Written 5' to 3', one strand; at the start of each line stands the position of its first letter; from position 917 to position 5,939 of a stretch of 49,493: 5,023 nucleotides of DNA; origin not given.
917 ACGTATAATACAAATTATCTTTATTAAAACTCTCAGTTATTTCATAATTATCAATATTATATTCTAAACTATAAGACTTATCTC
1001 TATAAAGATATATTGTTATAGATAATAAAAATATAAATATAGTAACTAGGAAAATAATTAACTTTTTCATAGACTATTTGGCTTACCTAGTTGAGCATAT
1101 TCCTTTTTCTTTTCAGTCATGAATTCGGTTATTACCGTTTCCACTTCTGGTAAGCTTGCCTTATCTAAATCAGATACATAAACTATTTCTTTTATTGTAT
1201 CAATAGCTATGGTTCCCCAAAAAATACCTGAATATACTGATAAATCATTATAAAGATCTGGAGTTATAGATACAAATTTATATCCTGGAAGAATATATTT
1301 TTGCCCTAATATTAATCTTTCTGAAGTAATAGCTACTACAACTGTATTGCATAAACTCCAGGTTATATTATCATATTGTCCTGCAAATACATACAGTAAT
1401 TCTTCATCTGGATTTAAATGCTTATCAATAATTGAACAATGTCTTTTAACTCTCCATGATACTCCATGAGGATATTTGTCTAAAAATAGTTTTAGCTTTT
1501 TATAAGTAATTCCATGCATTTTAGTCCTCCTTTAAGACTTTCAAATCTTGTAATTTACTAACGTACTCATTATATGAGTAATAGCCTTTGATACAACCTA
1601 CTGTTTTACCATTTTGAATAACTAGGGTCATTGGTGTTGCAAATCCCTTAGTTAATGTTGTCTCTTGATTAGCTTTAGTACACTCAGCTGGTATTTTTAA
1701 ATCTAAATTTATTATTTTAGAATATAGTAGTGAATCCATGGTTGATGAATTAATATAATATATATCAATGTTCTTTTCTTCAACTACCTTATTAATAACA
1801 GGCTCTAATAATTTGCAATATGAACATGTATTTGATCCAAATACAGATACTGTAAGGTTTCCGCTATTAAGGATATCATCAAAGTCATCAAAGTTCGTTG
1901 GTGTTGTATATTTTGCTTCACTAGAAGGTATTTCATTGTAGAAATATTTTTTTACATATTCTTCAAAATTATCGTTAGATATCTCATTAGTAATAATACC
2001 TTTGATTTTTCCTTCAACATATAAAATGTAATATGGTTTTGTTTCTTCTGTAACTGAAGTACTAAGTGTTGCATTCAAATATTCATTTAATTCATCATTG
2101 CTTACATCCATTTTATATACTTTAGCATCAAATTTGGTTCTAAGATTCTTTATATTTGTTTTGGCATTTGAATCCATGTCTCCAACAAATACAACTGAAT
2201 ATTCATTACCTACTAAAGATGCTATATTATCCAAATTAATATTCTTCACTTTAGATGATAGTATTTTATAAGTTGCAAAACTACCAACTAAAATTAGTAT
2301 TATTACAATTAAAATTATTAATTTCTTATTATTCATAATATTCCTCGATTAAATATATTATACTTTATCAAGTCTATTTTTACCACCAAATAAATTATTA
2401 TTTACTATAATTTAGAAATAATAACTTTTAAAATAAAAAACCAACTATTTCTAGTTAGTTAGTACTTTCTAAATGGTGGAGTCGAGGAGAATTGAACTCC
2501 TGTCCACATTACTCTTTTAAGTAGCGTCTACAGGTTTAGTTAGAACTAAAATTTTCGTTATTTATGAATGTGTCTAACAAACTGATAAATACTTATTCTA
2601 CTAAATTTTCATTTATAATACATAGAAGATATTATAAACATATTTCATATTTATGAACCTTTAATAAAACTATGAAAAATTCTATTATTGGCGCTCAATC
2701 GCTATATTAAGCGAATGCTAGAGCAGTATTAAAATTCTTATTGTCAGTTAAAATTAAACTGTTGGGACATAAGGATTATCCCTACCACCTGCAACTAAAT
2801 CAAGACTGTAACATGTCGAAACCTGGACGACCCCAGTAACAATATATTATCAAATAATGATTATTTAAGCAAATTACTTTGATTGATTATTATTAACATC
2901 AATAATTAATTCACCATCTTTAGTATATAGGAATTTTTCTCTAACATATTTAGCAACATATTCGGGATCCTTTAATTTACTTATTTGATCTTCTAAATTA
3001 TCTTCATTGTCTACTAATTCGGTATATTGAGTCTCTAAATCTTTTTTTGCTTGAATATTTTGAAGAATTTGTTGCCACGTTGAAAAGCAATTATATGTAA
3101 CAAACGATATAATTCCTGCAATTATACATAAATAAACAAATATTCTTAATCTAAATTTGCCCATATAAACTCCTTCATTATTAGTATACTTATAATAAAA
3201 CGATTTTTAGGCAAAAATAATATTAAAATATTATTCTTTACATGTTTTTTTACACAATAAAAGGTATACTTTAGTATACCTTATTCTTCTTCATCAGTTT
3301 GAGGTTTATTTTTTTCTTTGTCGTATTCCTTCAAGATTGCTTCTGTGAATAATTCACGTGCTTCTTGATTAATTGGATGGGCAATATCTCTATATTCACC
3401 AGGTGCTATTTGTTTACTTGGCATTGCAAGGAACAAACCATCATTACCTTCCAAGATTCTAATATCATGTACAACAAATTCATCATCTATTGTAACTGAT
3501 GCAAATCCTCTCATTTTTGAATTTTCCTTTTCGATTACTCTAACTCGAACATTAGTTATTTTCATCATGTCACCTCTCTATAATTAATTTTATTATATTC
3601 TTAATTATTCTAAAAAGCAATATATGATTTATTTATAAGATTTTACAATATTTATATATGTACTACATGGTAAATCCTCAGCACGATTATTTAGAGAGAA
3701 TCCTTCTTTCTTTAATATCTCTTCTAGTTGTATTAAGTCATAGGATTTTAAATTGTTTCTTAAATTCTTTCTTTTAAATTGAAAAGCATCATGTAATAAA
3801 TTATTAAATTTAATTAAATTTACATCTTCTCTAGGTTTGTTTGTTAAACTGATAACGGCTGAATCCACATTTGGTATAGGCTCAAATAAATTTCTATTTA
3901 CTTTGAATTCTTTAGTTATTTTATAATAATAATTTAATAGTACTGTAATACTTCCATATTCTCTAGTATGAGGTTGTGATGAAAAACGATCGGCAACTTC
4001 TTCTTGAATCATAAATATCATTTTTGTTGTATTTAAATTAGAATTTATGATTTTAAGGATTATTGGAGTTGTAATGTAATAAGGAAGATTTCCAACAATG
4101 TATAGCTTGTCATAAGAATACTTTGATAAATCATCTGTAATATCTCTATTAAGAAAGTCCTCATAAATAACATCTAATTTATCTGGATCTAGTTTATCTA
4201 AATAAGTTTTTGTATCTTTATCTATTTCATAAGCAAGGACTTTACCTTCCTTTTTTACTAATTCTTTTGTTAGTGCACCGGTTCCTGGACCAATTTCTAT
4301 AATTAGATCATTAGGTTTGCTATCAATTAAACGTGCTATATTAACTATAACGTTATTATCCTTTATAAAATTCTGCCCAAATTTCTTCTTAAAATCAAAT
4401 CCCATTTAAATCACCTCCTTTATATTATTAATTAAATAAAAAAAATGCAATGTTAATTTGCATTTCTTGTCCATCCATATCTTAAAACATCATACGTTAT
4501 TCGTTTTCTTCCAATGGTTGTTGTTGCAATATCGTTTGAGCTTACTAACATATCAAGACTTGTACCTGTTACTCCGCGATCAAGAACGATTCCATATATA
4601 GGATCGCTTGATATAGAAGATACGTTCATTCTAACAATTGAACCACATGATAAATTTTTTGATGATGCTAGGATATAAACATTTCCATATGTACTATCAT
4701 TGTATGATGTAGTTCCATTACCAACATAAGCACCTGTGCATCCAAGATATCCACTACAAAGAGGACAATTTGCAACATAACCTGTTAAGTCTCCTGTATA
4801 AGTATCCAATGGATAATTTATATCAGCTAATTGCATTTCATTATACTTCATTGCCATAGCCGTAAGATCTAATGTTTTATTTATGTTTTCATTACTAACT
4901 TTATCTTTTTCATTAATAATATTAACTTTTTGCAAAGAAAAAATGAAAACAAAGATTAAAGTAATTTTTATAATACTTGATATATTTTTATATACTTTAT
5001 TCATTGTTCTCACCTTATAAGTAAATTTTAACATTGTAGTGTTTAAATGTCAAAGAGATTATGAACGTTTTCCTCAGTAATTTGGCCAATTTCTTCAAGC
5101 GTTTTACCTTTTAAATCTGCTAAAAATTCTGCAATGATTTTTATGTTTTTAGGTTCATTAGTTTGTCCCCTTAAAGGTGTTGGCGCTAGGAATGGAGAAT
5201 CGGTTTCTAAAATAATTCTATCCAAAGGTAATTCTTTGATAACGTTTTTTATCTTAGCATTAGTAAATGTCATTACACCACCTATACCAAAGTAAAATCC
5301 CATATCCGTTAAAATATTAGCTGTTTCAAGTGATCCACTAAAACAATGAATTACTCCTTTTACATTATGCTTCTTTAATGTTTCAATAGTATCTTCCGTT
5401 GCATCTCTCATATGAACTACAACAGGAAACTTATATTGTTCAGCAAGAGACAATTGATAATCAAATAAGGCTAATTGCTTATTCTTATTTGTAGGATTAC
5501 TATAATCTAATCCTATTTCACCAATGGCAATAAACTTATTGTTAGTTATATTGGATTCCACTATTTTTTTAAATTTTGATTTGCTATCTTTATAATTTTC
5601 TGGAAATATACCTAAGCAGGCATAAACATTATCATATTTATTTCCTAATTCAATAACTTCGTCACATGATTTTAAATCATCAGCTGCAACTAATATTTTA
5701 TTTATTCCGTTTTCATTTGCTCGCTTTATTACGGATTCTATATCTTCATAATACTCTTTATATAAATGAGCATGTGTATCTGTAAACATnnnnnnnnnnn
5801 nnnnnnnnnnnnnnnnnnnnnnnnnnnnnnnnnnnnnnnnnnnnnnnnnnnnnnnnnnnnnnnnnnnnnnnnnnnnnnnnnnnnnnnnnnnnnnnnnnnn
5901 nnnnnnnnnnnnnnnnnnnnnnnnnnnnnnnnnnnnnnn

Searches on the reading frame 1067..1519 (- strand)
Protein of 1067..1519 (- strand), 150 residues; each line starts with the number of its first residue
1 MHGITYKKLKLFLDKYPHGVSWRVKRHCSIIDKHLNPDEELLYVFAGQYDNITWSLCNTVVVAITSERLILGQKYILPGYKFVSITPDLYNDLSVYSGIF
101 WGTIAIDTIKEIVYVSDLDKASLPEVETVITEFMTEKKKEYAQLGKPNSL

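Call 30: search_protein_families(library=pfam, proteins=[window:1067-1519:-])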
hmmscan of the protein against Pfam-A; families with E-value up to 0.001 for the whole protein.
window:1067-1519:- (150 aa): 1 family
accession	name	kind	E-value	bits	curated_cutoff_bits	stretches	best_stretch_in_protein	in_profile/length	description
PF14470.12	bPH_3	-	8.2e-07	29.9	23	1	35-130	1-93/95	Bacterial PH domain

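Call 34: find_encoding_contigs(protein=window:1067-1519:-, flank=10000, max_places=3)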
Protein window:1067-1519:- (150 aa): 20 contigs read that carry it; 3 places shown.
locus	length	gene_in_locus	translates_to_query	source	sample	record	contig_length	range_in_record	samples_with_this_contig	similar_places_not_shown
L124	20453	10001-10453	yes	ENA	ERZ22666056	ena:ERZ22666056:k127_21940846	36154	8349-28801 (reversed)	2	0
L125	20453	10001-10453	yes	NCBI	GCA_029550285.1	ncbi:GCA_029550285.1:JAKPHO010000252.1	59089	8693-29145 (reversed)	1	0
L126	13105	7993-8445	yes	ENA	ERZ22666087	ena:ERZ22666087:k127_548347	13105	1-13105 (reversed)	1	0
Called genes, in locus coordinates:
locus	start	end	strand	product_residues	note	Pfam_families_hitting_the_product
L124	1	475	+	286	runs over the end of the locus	PF13177:DNA_pol3_delta2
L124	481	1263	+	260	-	PF04468:PSP1, PF28472:PSP1_3rd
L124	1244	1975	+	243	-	PF03602:Cons_hypoth95 (weak), PF05175:MTS, PF01209:Ubie_methyltran (weak), PF02390:Methyltransf_4 (weak), PF13847:Methyltransf_31, PF13649:Methyltransf_25 (weak)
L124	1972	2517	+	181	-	PF01195:Pept_tRNA_hydro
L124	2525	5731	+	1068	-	PF14814:UB2H (faint), PF17757:UvrB_inter, PF02559:CarD_TRCF_RID, PF00270:DEAD, PF04851:ResIII, PF00271:Helicase_C, PF03461:TRCF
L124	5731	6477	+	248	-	PF01026:TatD_DNase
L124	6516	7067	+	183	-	-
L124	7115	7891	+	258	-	PF00398:RrnaAD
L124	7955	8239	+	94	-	PF04026:SpoVG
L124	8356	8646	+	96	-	PF04977:DivIC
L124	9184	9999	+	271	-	PF13098:Thioredoxin_2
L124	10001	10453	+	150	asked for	PF14470:bPH_3 (weak)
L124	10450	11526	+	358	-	-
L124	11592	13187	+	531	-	-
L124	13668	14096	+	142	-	PF12568:PanZ (weak), PF00583:Acetyltransf_1, PF13673:Acetyltransf_10, PF13508:Acetyltransf_7, PF08445:FR47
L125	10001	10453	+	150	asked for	PF14470:bPH_3 (weak)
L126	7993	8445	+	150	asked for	PF14470:bPH_3 (weak)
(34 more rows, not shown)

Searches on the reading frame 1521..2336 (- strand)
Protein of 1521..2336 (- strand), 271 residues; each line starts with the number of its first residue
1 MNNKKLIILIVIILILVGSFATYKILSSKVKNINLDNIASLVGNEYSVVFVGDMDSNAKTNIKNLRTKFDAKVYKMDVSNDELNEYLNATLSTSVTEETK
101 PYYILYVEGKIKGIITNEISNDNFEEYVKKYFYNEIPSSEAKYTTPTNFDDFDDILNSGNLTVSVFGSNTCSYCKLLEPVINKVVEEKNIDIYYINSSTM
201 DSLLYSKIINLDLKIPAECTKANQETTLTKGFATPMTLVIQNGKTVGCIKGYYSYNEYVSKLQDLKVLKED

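Call 30: search_protein_families(library=pfam, proteins=[window:1521-2336:-])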
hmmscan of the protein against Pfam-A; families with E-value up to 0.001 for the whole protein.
window:1521-2336:- (271 aa): 3 families
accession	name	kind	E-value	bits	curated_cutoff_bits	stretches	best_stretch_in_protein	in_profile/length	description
PF13098.12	Thioredoxin_2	-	7.8e-07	29.8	27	1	159-260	5-102/104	Thioredoxin-like domain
PF00085.26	Thioredoxin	-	0.00015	22.2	23.5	0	148-200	6-61/103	Thioredoxin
PF13192.12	Thioredoxin_3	-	0.00029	21.2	24.8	0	162-203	2-42/76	Thioredoxin domain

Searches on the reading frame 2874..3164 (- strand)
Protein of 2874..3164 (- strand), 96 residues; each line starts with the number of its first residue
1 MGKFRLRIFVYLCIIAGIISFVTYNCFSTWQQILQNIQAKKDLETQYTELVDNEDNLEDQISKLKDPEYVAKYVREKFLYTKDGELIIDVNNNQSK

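Call 30: search_protein_families(library=pfam, proteins=[window:2874-3164:-])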
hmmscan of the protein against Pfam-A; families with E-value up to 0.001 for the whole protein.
window:2874-3164:- (96 aa): 2 families
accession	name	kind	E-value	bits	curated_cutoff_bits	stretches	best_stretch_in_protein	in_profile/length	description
PF04977.20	DivIC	-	1.7e-13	50.6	28.9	1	16-92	2-79/80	Septum formation initiator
PF17561.7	TssO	-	0.00045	20.9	29.2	1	8-75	16-84/148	Type VI secretion system, TssO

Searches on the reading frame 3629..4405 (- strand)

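Call 30: search_protein_families(library=pfam, proteins=[window:3629-4405:-])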
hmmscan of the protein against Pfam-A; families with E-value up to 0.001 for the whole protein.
window:3629-4405:- (258 aa): 1 family
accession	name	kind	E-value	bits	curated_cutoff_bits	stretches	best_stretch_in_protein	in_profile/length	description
PF00398.26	RrnaAD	-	5.3e-53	180.2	24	1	3-257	2-261/263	Ribosomal RNA adenine dimethylase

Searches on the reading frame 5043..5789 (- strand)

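Call 30: search_protein_families(library=pfam, proteins=[window:5043-5789:-])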
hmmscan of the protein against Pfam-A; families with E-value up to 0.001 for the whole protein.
window:5043-5789:- (248 aa): 1 family
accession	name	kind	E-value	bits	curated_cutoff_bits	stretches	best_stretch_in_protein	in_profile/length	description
PF01026.27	TatD_DNase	-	1.4e-76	257.7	27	1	3-246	1-252/253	TatD related DNase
